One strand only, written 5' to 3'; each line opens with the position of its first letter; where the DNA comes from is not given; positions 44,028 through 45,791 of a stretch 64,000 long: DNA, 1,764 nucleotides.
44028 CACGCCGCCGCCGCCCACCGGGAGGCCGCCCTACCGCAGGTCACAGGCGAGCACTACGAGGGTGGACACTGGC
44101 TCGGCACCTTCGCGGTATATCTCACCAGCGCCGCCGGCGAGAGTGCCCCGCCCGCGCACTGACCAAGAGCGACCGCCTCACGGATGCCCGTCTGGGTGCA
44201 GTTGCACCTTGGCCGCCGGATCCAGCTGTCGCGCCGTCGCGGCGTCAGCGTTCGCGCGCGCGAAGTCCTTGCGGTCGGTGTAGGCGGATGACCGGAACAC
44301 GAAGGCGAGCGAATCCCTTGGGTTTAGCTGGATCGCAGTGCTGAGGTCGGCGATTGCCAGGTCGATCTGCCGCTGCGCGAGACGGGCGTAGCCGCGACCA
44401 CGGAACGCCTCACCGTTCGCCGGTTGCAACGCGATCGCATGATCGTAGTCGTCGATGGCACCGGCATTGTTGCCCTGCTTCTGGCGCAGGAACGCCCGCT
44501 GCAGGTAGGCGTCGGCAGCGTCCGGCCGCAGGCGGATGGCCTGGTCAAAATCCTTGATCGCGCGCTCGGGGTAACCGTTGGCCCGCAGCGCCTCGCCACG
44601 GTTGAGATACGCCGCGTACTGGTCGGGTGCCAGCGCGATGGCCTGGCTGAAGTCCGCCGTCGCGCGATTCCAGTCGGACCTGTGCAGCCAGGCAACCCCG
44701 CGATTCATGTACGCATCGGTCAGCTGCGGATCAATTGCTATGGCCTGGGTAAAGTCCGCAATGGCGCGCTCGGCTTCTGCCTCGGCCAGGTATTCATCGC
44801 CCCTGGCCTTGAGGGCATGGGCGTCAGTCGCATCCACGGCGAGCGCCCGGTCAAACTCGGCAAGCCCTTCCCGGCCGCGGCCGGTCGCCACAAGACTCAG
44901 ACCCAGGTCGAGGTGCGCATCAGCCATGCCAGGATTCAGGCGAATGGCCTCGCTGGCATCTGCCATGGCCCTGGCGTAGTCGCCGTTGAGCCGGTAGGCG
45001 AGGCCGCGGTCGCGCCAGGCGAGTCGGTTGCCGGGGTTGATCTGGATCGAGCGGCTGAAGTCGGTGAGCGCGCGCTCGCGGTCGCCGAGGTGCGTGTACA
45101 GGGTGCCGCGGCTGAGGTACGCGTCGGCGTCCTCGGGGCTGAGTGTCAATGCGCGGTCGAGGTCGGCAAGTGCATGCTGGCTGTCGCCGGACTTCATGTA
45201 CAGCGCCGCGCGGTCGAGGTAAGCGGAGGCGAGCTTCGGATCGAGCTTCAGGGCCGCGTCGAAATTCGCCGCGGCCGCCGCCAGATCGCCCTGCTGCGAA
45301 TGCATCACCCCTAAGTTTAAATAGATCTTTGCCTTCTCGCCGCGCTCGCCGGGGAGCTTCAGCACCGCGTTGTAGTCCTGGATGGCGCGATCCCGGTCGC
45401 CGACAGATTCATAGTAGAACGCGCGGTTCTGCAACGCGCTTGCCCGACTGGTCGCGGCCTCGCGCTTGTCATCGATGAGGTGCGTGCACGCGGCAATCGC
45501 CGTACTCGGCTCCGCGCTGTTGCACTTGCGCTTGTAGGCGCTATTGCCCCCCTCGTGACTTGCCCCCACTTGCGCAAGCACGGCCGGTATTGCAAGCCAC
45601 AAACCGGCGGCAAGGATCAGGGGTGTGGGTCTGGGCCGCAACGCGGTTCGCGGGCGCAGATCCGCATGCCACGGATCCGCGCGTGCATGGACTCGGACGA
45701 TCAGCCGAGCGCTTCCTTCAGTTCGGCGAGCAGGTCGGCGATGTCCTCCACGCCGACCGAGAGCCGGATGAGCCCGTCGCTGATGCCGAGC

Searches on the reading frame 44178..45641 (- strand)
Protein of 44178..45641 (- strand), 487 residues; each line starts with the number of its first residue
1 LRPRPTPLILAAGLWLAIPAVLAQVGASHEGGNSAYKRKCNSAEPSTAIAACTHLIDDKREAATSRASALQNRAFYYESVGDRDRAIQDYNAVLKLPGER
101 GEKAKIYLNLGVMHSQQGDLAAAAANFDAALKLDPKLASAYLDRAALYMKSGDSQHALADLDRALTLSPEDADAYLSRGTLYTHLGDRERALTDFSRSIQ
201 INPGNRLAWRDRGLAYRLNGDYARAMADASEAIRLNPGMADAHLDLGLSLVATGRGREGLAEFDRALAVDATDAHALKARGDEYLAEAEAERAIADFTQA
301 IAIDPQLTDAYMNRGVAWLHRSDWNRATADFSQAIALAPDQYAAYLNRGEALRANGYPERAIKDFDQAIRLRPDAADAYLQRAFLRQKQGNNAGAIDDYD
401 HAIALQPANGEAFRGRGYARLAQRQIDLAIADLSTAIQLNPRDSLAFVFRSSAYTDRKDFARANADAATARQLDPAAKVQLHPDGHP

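Call 53: search_protein_families(library=pfam, proteins=[window:44178-45641:-], max_evalue=0.00001)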
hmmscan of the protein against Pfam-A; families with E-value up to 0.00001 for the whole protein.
window:44178-45641:- (487 aa): 16 families
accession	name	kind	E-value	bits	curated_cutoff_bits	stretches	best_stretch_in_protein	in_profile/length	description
PF00515.34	TPR_1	-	1.7e-62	205.3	27.8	2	104-136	1-33/34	Tetratricopeptide repeat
PF07719.23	TPR_2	-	2e-57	187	27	0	104-136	1-33/34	Tetratricopeptide repeat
PF13414.12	TPR_11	-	3.5e-47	158.3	26.8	2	116-152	6-42/42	TPR repeat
PF13181.12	TPR_8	-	7.4e-41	135.3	25.7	0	104-136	1-33/34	Tetratricopeptide repeat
PF13371.12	TPR_9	-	1.1e-35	121.9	35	5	113-176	4-67/73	Tetratricopeptide repeat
PF13432.12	TPR_16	-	3e-33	114.3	32.7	3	142-205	1-64/65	Tetratricopeptide repeat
PF13431.12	TPR_17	-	8.7e-32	107.2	24.4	0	127-156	2-31/34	Tetratricopeptide repeat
PF13428.12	TPR_14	-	2.6e-26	89.9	23.5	0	343-383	2-42/44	Tetratricopeptide repeat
PF14559.12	TPR_19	-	7.2e-19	68.3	25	1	219-280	4-67/68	Tetratricopeptide repeat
PF13424.12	TPR_12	-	6.7e-16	58.7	30.1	0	67-135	3-76/77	Tetratricopeptide repeat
PF13174.12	TPR_6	-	7.4e-12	45.5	26.3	0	173-203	1-31/33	Tetratricopeptide repeat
PF12569.14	NatA_aux_su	-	5.1e-11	42.7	33.3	0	145-193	199-247/515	N-terminal acetyltransferase A, auxiliary subunit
PF23914.1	TPR_CcmH_CycH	-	1.6e-08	35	42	0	99-201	45-150/158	Cytochrome c-type biogenesis protein H TPR domain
PF13429.12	TPR_15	-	5.8e-08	32.9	26.2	0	142-174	150-182/280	Tetratricopeptide repeat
PF13374.12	TPR_10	-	1.7e-07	31.4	27.5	0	105-132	3-30/42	Tetratricopeptide repeat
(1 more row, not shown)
